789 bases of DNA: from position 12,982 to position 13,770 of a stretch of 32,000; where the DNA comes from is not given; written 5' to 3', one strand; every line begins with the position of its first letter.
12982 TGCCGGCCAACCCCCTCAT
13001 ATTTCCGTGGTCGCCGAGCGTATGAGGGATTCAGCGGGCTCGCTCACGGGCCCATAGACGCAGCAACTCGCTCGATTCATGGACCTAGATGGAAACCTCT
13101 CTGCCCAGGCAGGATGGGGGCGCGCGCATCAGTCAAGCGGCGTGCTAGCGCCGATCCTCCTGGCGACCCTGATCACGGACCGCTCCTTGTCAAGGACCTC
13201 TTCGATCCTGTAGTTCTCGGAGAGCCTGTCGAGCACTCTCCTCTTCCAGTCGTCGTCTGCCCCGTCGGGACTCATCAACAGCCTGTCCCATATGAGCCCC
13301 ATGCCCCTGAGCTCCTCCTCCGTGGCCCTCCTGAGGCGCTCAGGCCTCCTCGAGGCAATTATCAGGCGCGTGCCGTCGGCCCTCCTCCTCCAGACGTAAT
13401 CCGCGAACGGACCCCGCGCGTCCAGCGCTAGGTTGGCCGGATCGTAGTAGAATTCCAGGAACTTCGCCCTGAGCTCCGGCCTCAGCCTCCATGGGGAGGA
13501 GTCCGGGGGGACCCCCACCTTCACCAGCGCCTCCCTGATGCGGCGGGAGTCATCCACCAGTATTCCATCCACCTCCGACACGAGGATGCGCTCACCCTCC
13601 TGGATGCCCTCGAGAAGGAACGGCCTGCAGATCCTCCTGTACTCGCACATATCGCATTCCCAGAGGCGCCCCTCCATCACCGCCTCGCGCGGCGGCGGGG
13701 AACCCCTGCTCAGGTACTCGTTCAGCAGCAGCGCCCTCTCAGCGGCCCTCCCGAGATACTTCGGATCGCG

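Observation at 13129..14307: Solo Cas4-family Fe-S nuclease fused to a degenerate HAD-like domain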

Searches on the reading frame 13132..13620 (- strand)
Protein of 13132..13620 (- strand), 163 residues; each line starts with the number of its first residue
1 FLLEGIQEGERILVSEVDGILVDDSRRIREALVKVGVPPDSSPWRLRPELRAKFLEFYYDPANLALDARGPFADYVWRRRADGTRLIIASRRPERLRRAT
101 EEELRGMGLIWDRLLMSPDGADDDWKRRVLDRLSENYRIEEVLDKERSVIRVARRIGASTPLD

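Call 17: search_solved_structures(query=A2, max_evalue=10, show_alignments=4)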
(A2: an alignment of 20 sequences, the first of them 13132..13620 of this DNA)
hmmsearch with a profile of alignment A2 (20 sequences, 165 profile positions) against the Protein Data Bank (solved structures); distinct sequences matched with E-value up to 10: 50.
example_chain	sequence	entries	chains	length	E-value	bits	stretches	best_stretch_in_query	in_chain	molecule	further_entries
4xrp_A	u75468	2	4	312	6.1e-08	35.4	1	70-157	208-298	Pnkp1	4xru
2hi0_A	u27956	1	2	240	0.00014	24.5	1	20-105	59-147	Putative phosphoglycolate phosphatase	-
4fyp_A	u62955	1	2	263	0.00072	22.2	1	86-142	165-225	Vegetative storage protein 1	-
4hhu_A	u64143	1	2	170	0.0075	18.9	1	81-113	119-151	OR280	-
3qgm_A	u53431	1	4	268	0.0094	18.6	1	68-112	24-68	p-nitrophenyl phosphatase (Pho2)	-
4jdp_A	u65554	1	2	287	0.011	18.3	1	68-112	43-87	p-nitrophenyl phosphatase (Pho2)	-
7zk9_A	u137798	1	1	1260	0.022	17.4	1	60-99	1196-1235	ATP-dependent translocase ABCB1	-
7zk8_A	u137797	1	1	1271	0.022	17.4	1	60-99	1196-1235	ATP-dependent translocase ABCB1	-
7zka_A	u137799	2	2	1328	0.025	17.2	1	60-99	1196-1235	ATP-dependent translocase ABCB1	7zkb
7zk4_A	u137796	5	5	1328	0.025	17.2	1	60-99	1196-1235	ATP-dependent translocase ABCB1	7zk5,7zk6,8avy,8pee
6fn1_A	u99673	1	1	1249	0.043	16.4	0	60-99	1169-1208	Human-mouse chimeric ABCB1 (ABCBHM)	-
6fn4_A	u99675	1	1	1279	0.045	16.3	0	60-99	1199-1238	Apo form of Human-mouse chimeric ABCB1 (ABCB1HM) in complex with Antigen binding fragment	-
2yy6_A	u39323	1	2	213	0.053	16.1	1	11-105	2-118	phosphoglycolate phosphatase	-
5uj0_A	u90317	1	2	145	0.055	16.1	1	59-161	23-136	Polynucleotide kinase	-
2nyv_A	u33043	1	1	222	0.062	15.9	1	11-105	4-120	Phosphoglycolate phosphatase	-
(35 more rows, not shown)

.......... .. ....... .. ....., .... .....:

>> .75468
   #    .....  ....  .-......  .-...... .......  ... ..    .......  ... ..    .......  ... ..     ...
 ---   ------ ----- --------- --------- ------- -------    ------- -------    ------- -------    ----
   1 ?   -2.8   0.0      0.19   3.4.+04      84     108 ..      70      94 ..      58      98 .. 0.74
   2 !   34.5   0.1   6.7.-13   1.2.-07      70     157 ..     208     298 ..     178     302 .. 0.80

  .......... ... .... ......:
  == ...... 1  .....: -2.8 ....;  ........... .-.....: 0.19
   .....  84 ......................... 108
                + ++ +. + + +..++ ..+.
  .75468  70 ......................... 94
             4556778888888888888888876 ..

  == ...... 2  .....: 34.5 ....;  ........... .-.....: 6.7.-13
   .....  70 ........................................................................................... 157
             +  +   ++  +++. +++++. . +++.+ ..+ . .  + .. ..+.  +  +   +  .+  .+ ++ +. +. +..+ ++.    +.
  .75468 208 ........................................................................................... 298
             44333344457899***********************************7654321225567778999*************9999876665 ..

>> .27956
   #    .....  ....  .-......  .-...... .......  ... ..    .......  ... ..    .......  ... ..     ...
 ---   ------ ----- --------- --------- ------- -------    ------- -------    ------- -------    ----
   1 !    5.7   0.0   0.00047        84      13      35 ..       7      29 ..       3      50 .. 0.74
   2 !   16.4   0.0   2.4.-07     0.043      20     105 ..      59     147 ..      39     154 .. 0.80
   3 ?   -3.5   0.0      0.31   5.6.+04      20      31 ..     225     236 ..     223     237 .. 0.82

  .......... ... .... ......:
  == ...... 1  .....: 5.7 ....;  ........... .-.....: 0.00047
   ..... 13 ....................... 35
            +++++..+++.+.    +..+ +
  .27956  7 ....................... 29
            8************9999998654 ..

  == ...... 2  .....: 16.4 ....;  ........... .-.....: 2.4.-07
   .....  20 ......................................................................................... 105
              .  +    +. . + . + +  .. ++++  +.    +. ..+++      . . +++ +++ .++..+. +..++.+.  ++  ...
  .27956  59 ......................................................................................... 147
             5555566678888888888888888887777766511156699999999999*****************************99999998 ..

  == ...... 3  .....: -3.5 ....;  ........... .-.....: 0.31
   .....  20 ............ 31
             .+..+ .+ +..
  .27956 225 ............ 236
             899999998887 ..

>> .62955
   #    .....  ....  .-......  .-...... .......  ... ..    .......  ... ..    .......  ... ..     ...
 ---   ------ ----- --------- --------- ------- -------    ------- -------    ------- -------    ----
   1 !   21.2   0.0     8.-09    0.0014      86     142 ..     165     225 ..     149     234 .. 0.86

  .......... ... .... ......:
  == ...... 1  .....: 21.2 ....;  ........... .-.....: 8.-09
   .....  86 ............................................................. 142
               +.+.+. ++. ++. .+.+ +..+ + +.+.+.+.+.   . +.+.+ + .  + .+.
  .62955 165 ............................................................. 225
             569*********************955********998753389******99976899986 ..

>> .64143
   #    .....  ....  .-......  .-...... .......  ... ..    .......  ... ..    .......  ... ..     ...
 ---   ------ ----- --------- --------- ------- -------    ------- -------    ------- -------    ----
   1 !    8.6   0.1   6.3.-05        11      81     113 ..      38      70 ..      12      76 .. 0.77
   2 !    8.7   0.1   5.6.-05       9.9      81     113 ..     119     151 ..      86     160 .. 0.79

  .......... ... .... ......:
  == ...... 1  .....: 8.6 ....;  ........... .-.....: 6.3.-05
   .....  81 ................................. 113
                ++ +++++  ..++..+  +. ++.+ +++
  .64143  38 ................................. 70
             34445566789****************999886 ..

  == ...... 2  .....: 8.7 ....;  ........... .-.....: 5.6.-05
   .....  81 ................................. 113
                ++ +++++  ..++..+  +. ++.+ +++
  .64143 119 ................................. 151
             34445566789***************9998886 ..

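Call 18: search_protein_families(library=pfam, alignment_id=A2, max_evalue=1)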
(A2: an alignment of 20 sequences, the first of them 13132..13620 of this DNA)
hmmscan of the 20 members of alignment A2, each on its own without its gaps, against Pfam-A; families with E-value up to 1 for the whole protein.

A. member 1, window:13132-13620:- (163 aa): 1 family
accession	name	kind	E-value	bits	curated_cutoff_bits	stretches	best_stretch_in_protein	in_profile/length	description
PF25109.1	HAD_PNKP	-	0.027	15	27.6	1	74-158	37-133/143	Polynucleotide kinase PNKP phosphatase domain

B. families by the number of members that match (of 20 scanned): 14 families
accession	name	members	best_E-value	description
PF03767.20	Acid_phosphat_B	16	1.6e-07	HAD superfamily, subfamily IIIB (Acid phosphatase)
PF25109.1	HAD_PNKP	13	3.8e-08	Polynucleotide kinase PNKP phosphatase domain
PF13344.12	Hydrolase_6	6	0.0021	Haloacid dehalogenase-like hydrolase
PF11019.14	DUF2608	5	4.7e-05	Protein of unknown function (DUF2608)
PF24694.1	LNS2_PITM1-3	5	0.0015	PITM 1-3, LNS2 domain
PF12710.13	HAD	5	0.01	haloacid dehalogenase-like hydrolase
PF00702.32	Hydrolase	2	0.00042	haloacid dehalogenase-like hydrolase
PF06189.17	5-nucleotidase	1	0.025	5'-nucleotidase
PF02954.25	HTH_8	1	0.057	Bacterial regulatory protein, Fis family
PF23950.1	MLLE_2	1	0.058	MLLE-related domain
PF04023.20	FeoA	1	0.095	FeoA domain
PF18882.5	DUF5647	1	0.14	Family of unknown function (DUF5647)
PF03533.19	SPO11_like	1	0.15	SPO11 homologue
PF02985.28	HEAT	1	0.22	HEAT repeat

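Call 24: predict_structure(alignment_id=A2)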
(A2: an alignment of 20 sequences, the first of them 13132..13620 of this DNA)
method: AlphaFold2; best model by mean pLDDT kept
length: 163 residues; sequences in the alignment: 20
mean_pLDDT: 94.2   pTM: 0.88
mean pLDDT of the five models: 94.2, 94.2, 94.0, 93.6, 93.6
residues with pLDDT >= 90: 148; 70-90: 13; 50-70: 2; < 50: 0
segments of 3 or more residues with pLDDT < 50: none
pLDDT, mean of each block of 10 residues (from residue 1): 92 97 96 96 93 94 91 94 96 95 94 94 93 97 95 96 65
secondary structure, 60 per line:
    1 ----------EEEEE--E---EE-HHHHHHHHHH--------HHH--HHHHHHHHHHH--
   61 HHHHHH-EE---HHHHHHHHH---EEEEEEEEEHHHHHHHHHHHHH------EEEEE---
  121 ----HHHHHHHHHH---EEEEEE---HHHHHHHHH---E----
elements in order: E11-15 H25-34 H48-58 H61-66 H73-81 E85-93 H94-106 E113-117 H125-134 E138-143 H147-155

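Call 26: search_protein_representatives(alignment_id=A2)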
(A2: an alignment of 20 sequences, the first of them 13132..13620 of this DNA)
Query: 20 sequences, 165 profile positions. Proteins with E-value up to 0.001 (for the whole library): 4018; up to 1e-10: 192; up to 1e-30: 6. The best 150 are listed.
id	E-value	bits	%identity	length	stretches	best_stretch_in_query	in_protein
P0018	1.8e-55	203.1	-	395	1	1-163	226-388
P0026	2.2e-43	163.8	-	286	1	2-159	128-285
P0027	3.8e-42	159.7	-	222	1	3-157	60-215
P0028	1.4e-39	151.3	-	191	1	1-162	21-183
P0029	4.7e-38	146.4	-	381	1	6-159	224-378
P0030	1.7e-31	125.1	-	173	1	13-158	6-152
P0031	1.5e-27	112.2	-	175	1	10-155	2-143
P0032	4.6e-26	107.4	-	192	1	5-144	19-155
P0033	8.9e-25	103.3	-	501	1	8-144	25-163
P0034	1.0e-24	103.1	-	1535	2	10-163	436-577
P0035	1.2e-24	102.8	-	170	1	13-158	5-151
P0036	1.6e-24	102.4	-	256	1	3-162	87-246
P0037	2.0e-24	102.1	-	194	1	8-153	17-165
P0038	2.8e-24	101.6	-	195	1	8-135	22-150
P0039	6.2e-24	100.5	-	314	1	10-140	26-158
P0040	9.2e-24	99.9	-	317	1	1-157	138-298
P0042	2.2e-23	98.7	-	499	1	8-152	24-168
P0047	1.6e-22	95.9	-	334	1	10-149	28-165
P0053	2.2e-21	92.2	-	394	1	1-156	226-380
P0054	2.2e-21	92.2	-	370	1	11-151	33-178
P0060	1.4e-20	89.6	-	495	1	9-153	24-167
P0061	2.5e-20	88.8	-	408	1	6-158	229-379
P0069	1.7e-19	86.1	-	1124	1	10-160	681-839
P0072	4.6e-19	84.7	-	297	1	11-124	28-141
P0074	6.7e-19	84.1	-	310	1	9-136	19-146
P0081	3.0e-18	82.0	-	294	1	9-137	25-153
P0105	2.6e-14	69.2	-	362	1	10-133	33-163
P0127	5.2e-13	65.0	-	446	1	1-159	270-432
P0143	2.7e-12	62.6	-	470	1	11-161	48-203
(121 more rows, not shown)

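Call 28: fold_search(model_id=the predicted structure, library=pdb)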
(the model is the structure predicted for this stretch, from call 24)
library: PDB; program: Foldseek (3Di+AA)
matches with E <= 10: 891; with E <= 0.001: 28
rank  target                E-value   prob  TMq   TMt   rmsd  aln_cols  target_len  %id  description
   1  4fyp_A                3.7e-06  1.00  0.63  0.46   5.4       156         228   17  Crystal Structure of Plant Vegetative Storage Protein (released 2013-06-26)
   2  5uj0_A                5.4e-06  1.00  0.62  0.70   3.9       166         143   15  Structure of T4Pnkp 3' phosphatase covalently bound to BeF3 (released 2017-02-08)
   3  2go7_C                1.3e-05  1.00  0.57  0.48   5.1       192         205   16  CRYSTAL STRUCTURE OF A HYDROLASE FROM HALOACID DEHALOGENASE-LIKE FAMILY (SP_2064) FROM STREPTOCOCCUS PNEUMONIAE TIGR4  (released 2006-05-23)
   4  5uj0_B                1.4e-05  1.00  0.61  0.69   3.7       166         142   15  Structure of T4Pnkp 3' phosphatase covalently bound to BeF3 (released 2017-02-08)
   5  3sd7                  1.5e-05  1.00  0.60  0.48   5.3       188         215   15  1.7 Angstrom Resolution Crystal Structure of Putative Phosphatase from Clostridium difficile (released 2011-06-29)
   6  2ah5                  1.8e-05  1.00  0.64  0.52   4.1       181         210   14  Hydrolase, haloacid dehalogenase-like family protein SP0104 from Streptococcus pneumoniae (released 2005-09-27)
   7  2nyv                  1.8e-05  1.00  0.61  0.48   4.5       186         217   17  X-ray crystal structure of a phosphoglycolate phosphatase from Aquifex aeolicus (released 2006-12-05)
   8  4fyp_B                2.0e-05  1.00  0.61  0.47   5.5       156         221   18  Crystal Structure of Plant Vegetative Storage Protein (released 2013-06-26)
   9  2go7_B                2.0e-05  1.00  0.60  0.51   4.7       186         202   15  CRYSTAL STRUCTURE OF A HYDROLASE FROM HALOACID DEHALOGENASE-LIKE FAMILY (SP_2064) FROM STREPTOCOCCUS PNEUMONIAE TIGR4  (released 2006-05-23)
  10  2go7_A                2.9e-05  1.00  0.60  0.51   4.6       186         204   16  CRYSTAL STRUCTURE OF A HYDROLASE FROM HALOACID DEHALOGENASE-LIKE FAMILY (SP_2064) FROM STREPTOCOCCUS PNEUMONIAE TIGR4  (released 2006-05-23)
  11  2go7_D                2.9e-05  1.00  0.60  0.50   4.7       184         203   15  CRYSTAL STRUCTURE OF A HYDROLASE FROM HALOACID DEHALOGENASE-LIKE FAMILY (SP_2064) FROM STREPTOCOCCUS PNEUMONIAE TIGR4  (released 2006-05-23)
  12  4xru_D                3.7e-05  1.00  0.63  0.38   8.6       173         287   18  Structure of Pnkp1/Rnl/Hen1 complex (released 2015-04-22)
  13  4xrp_A                4.0e-05  1.00  0.63  0.34   8.4       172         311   18  Structure of the Pnkp1/Rnl/Hen1 RNA repair complex (released 2015-04-22)
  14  2hsz_A                1.5e-04  1.00  0.60  0.46   4.7       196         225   15  Crystal structure of a predicted phosphoglycolate phosphatase (hs_0176) from haemophilus somnus 129pt at 1.90 A resolu (released 2006-08-15)
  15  2fi1                  1.5e-04  1.00  0.57  0.51   6.1       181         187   14  The crystal structure of a hydrolase from Streptococcus pneumoniae TIGR4 (released 2006-02-07)
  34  9jtz_A                1.6e-03  1.00  0.57  0.37   7.1       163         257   15  Crystal structure of Nir2 C-terminal domain in complex with phosphatidic acid (released 2025-10-15)
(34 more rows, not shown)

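Call 30: search_protein_families(library=pfam, proteins=[P0026, P0029, P0036, P0040, P0053, P0061, P0127, P0033, P0034, P0069], max_evalue=0.001)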
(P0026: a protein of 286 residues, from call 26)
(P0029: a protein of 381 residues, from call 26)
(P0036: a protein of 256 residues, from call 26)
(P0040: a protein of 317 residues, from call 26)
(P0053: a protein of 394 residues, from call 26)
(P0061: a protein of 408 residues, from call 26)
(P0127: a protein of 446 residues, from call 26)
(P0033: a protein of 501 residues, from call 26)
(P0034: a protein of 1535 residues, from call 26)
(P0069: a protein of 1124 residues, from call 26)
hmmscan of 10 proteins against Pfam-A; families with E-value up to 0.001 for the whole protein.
P0026 (286 aa): 4 families
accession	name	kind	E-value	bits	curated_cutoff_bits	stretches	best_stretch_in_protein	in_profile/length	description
PF12705.13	PDDEXK_1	-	7.4e-10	39.6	22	1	3-125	119-247/247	PD-(D/E)XK nuclease superfamily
PF01930.23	Cas_Cas4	-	1.2e-06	29.1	22.7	1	10-124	54-158/160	Domain of unknown function DUF83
PF13366.12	PDDEXK_3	-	4e-05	24.4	22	1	11-65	62-108/117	PD-(D/E)XK nuclease superfamily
PF11019.14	DUF2608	-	5.8e-05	23.2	22.6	1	132-239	15-128/244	Protein of unknown function (DUF2608)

P0029 (381 aa): 3 families
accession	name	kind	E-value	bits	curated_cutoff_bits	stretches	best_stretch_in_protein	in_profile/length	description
PF12705.13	PDDEXK_1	-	9.9e-13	49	22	1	85-218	108-247/247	PD-(D/E)XK nuclease superfamily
PF13366.12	PDDEXK_3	-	5.6e-05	23.9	22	1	87-158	45-108/117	PD-(D/E)XK nuclease superfamily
PF03767.20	Acid_phosphat_B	-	0.00078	19.4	27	0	271-361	108-199/230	HAD superfamily, subfamily IIIB (Acid phosphatase)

P0036 (256 aa): 1 family
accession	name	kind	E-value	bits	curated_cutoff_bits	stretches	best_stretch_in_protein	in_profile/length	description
PF25109.1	HAD_PNKP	-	3.4e-05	24.4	27.6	1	152-234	34-123/143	Polynucleotide kinase PNKP phosphatase domain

P0040 (317 aa): 1 family
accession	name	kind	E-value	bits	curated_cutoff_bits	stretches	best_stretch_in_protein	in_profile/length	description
PF03767.20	Acid_phosphat_B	-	3.7e-05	23.8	27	1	145-284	75-200/230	HAD superfamily, subfamily IIIB (Acid phosphatase)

P0053 (394 aa): 4 families
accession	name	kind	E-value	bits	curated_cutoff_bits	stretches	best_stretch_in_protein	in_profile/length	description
PF12705.13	PDDEXK_1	-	1.9e-08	35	22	1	91-224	112-247/247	PD-(D/E)XK nuclease superfamily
PF01930.23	Cas_Cas4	-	1.6e-06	28.7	22.7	1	49-224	12-159/160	Domain of unknown function DUF83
PF25109.1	HAD_PNKP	-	9.8e-05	22.9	27.6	1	289-370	31-119/143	Polynucleotide kinase PNKP phosphatase domain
PF13366.12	PDDEXK_3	-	0.00026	21.8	22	1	80-164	32-108/117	PD-(D/E)XK nuclease superfamily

P0061 (408 aa): 2 families
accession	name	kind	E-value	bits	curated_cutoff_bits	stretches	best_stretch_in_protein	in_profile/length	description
PF25109.1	HAD_PNKP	-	6.6e-05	23.5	27.6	0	285-372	26-124/143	Polynucleotide kinase PNKP phosphatase domain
PF03767.20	Acid_phosphat_B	-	0.00037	20.5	27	1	234-344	78-176/230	HAD superfamily, subfamily IIIB (Acid phosphatase)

P0127 (446 aa): 1 family
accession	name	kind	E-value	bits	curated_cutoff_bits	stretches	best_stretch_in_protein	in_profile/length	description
PF12705.13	PDDEXK_1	-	5.1e-07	30.3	22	1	123-268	110-247/247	PD-(D/E)XK nuclease superfamily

P0033 (501 aa): 2 families
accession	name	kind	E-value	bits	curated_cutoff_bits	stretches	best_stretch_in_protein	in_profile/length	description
PF03767.20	Acid_phosphat_B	-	9.8e-06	25.7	27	1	27-157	77-193/230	HAD superfamily, subfamily IIIB (Acid phosphatase)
PF25109.1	HAD_PNKP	-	0.00057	20.5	27.6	0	82-152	26-104/143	Polynucleotide kinase PNKP phosphatase domain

P0034 (1535 aa): 8 families
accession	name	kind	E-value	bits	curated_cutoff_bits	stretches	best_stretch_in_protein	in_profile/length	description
PF06701.19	MIB_HERC2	-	3.3e-24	85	33.5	3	325-384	1-63/66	Mib_herc2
PF25109.1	HAD_PNKP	-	1.7e-15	57.8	27.6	1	477-580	24-139/143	Polynucleotide kinase PNKP phosphatase domain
PF24694.1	LNS2_PITM1-3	-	7.5e-14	52.3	27.7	2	52-123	26-99/124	PITM 1-3, LNS2 domain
PF13671.12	AAA_33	-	4.3e-12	47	27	1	636-736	29-132/143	AAA domain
PF03767.20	Acid_phosphat_B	-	3.3e-11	43.6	27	1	389-563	41-206/230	HAD superfamily, subfamily IIIB (Acid phosphatase)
PF09949.15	APP1_cat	-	1.1e-07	32.4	27.1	0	481-537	33-90/154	Phosphatidate phosphatase APP1, catalytic domain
PF06941.18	NT5C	-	4.8e-07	30.3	24.8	0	31-89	51-114/180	5' nucleotidase, deoxy (Pyrimidine), cytosolic type C protein (NT5C)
PF00702.32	Hydrolase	-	0.00053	20.9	26.4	0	482-513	95-128/191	haloacid dehalogenase-like hydrolase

P0069 (1124 aa): 4 families
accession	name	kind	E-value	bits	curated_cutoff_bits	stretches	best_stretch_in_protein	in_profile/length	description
PF03767.20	Acid_phosphat_B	-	6.4e-10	39.3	27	1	681-833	77-211/230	HAD superfamily, subfamily IIIB (Acid phosphatase)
PF01906.23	YbjQ_1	-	4.6e-09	37.3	23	1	904-998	12-102/103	Putative heavy-metal-binding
PF24694.1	LNS2_PITM1-3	-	0.00011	22.7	27.7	1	741-822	23-97/124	PITM 1-3, LNS2 domain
PF25109.1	HAD_PNKP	-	0.00048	20.7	27.6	0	730-841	21-135/143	Polynucleotide kinase PNKP phosphatase domain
